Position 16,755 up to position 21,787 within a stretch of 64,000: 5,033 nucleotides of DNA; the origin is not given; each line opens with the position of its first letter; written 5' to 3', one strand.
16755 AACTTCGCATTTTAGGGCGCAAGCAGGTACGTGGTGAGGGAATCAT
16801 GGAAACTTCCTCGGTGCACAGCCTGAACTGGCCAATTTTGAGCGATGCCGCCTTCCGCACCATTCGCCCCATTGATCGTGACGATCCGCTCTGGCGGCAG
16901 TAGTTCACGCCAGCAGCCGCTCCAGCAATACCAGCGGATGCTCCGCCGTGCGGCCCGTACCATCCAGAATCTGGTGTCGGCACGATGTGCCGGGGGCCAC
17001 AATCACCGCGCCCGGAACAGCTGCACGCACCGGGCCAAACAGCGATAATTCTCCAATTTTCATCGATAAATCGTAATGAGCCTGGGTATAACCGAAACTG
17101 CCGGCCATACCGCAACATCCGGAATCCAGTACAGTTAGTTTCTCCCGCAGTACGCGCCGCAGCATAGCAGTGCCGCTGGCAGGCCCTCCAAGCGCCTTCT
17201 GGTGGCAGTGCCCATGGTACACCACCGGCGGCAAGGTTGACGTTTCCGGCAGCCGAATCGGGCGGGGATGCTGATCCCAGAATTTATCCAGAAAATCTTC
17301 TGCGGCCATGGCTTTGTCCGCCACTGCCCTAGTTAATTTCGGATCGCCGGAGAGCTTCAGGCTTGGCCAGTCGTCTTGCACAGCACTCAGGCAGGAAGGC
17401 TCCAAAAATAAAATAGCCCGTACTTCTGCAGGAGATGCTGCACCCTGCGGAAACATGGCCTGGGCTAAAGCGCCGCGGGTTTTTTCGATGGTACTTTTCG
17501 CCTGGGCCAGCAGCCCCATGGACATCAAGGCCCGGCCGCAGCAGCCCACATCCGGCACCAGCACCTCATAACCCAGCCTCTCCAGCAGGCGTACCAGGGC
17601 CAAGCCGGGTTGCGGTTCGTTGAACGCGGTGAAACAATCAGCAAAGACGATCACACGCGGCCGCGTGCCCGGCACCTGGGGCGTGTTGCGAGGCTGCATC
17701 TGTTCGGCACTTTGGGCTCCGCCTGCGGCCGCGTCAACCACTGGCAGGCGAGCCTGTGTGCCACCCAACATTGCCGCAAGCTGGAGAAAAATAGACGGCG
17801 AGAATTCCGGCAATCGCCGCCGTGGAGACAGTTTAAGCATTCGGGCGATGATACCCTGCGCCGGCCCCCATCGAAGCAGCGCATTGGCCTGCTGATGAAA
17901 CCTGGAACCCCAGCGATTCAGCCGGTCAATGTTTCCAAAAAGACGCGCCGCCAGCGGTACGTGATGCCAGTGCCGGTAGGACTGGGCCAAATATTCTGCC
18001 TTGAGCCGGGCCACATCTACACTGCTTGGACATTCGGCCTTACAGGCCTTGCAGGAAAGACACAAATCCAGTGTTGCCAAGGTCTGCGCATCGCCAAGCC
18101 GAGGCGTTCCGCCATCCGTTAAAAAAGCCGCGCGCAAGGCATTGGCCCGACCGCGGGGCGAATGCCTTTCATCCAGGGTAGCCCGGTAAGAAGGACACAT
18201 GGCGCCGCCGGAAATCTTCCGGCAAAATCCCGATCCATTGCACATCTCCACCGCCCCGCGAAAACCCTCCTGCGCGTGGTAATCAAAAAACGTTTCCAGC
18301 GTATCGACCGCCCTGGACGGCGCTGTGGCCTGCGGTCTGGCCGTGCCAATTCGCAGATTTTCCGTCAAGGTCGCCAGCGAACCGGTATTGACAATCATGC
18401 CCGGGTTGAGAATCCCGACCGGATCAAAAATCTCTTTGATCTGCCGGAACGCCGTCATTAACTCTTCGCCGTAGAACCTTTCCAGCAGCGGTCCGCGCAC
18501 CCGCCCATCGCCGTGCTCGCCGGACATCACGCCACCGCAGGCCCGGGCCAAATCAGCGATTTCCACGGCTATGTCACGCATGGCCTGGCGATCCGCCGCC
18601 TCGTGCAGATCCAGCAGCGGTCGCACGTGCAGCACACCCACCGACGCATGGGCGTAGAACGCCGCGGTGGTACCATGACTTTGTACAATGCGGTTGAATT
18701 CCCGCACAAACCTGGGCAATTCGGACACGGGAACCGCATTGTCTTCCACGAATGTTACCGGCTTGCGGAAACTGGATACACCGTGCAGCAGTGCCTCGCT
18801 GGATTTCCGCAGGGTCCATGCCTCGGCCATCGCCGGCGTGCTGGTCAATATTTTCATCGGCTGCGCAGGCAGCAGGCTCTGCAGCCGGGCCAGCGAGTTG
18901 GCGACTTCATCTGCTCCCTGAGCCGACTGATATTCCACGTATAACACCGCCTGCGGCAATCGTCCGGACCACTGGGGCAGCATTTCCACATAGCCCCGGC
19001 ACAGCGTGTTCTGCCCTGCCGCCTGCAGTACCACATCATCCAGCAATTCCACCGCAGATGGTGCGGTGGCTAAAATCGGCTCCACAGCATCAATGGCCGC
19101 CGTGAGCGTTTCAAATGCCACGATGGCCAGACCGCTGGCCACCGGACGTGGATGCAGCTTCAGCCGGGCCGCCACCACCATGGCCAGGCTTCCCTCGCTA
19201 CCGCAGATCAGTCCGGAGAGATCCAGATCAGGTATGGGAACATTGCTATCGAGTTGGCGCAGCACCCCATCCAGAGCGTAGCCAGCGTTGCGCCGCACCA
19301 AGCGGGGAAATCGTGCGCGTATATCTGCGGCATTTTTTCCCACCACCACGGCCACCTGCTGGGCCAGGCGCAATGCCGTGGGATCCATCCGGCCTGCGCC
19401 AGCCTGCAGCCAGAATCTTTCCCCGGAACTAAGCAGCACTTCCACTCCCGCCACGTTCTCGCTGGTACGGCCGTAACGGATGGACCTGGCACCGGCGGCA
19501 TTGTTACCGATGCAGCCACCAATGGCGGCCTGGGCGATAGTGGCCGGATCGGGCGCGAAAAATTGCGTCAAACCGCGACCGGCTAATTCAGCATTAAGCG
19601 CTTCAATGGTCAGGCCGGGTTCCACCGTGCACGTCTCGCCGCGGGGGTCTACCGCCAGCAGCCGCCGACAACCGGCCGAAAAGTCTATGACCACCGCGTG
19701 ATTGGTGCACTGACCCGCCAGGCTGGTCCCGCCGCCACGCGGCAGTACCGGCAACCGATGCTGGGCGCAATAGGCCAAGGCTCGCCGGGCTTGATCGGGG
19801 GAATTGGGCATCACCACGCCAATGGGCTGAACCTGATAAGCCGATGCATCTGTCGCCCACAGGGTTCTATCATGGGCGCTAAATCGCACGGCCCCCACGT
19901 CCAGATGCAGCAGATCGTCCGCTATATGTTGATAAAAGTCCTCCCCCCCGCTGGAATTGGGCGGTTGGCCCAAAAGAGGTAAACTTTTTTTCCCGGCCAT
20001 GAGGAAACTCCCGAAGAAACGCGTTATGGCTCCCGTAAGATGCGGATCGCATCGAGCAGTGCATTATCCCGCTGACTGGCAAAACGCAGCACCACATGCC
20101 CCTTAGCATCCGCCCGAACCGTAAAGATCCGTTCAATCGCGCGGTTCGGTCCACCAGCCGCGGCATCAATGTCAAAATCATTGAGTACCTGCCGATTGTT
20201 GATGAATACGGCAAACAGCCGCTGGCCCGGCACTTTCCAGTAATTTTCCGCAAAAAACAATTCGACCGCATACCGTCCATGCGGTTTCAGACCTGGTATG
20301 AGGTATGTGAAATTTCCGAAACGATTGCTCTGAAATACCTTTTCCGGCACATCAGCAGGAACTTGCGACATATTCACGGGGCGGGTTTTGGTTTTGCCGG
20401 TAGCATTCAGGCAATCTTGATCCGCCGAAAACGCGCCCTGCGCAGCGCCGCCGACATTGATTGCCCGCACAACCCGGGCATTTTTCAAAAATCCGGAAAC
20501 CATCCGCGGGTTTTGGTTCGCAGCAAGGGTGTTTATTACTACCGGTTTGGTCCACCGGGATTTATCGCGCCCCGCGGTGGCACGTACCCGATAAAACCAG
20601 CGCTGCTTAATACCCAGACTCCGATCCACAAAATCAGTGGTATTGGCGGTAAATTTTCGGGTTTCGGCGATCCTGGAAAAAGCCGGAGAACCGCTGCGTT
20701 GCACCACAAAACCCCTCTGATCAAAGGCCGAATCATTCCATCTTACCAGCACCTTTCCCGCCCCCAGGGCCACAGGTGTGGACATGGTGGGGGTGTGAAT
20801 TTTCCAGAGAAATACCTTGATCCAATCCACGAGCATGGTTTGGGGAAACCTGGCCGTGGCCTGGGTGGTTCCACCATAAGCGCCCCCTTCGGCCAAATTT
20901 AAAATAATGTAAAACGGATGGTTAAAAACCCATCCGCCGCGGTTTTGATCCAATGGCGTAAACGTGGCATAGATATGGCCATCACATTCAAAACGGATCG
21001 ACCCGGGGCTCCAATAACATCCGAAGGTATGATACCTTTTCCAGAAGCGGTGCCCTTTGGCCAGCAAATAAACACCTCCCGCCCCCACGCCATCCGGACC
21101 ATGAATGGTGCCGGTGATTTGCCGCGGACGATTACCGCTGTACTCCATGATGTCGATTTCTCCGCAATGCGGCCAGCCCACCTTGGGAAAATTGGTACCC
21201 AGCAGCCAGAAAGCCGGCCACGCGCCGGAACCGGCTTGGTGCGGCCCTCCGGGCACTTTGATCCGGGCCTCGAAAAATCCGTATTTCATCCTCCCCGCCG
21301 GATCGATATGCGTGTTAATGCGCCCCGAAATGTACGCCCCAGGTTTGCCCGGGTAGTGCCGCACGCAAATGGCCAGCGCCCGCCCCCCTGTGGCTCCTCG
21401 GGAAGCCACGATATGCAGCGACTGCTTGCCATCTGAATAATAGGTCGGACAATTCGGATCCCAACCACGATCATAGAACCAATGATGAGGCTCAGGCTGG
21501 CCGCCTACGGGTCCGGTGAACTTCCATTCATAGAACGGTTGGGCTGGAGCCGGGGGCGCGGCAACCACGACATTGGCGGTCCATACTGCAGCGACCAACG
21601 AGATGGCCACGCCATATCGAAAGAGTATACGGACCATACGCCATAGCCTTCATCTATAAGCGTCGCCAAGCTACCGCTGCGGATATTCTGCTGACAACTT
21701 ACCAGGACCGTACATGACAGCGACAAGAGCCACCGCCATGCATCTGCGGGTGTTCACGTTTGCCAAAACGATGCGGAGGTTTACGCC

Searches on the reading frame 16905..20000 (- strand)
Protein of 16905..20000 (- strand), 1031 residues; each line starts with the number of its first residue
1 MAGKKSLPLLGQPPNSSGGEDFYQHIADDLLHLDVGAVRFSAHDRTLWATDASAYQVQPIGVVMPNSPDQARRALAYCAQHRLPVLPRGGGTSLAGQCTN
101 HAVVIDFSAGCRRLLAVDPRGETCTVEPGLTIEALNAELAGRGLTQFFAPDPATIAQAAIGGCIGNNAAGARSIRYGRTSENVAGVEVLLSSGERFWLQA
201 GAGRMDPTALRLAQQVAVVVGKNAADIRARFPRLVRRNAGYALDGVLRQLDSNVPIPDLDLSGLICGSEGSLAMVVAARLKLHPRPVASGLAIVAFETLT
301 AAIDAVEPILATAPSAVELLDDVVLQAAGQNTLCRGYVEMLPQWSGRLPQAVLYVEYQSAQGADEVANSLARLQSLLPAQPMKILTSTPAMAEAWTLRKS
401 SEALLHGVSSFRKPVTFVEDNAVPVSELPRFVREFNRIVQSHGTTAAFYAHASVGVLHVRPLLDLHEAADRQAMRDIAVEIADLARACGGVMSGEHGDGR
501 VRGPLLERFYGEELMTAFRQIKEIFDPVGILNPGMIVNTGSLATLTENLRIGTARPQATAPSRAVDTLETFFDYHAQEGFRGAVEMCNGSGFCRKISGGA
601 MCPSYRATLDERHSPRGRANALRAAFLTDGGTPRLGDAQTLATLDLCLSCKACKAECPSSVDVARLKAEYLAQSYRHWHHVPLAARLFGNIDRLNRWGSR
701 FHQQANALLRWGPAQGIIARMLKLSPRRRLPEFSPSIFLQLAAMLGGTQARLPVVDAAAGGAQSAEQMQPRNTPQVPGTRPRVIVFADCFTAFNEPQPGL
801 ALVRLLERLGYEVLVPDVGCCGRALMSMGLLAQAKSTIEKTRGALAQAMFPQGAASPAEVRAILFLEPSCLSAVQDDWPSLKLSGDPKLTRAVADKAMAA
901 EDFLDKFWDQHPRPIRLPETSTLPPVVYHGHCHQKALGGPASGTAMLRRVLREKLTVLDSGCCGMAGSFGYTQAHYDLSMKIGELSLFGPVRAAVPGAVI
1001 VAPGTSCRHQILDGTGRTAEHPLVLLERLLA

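Call 74: search_protein_families(library=pfam, proteins=[window:16905-20000:-], max_evalue=0.001)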
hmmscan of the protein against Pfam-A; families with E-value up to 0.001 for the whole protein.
window:16905-20000:- (1031 aa): 5 families
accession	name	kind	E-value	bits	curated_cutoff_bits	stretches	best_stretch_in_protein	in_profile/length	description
PF02913.24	FAD-oxidase_C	-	4e-46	158.2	21.2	1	289-535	5-247/248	FAD linked oxidases, C-terminal domain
PF01565.28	FAD_binding_4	-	6.6e-34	117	26.4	1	59-197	1-137/139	FAD binding domain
PF13534.11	Fer4_17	-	3.2e-09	37.6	22.2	1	587-662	2-61/61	4Fe-4S dicluster domain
PF13183.11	Fer4_8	-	5e-09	37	27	1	584-661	2-68/68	4Fe-4S dicluster domain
PF02754.22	CCG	-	2.5e-07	31.2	20.6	0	784-832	2-52/85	Cysteine-rich domain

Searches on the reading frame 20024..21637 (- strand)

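Call 74: search_protein_families(library=pfam, proteins=[window:20024-21637:-], max_evalue=0.001)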
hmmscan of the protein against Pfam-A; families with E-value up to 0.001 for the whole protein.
window:20024-21637:- (537 aa): 3 families
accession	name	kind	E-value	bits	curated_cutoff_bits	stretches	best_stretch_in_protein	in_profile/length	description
PF11721.14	Malectin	-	3.6e-17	63.2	23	1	390-531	2-163/163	Malectin domain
PF00722.28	Glyco_hydro_16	-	3.6e-17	62.8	22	1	109-273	32-174/175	Glycosyl hydrolases family 16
PF03935.22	SKN1_KRE6_Sbg1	-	0.00016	20.7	30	0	239-276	412-449/501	Beta-glucan synthesis-associated protein SKN1/KRE6/Sbg1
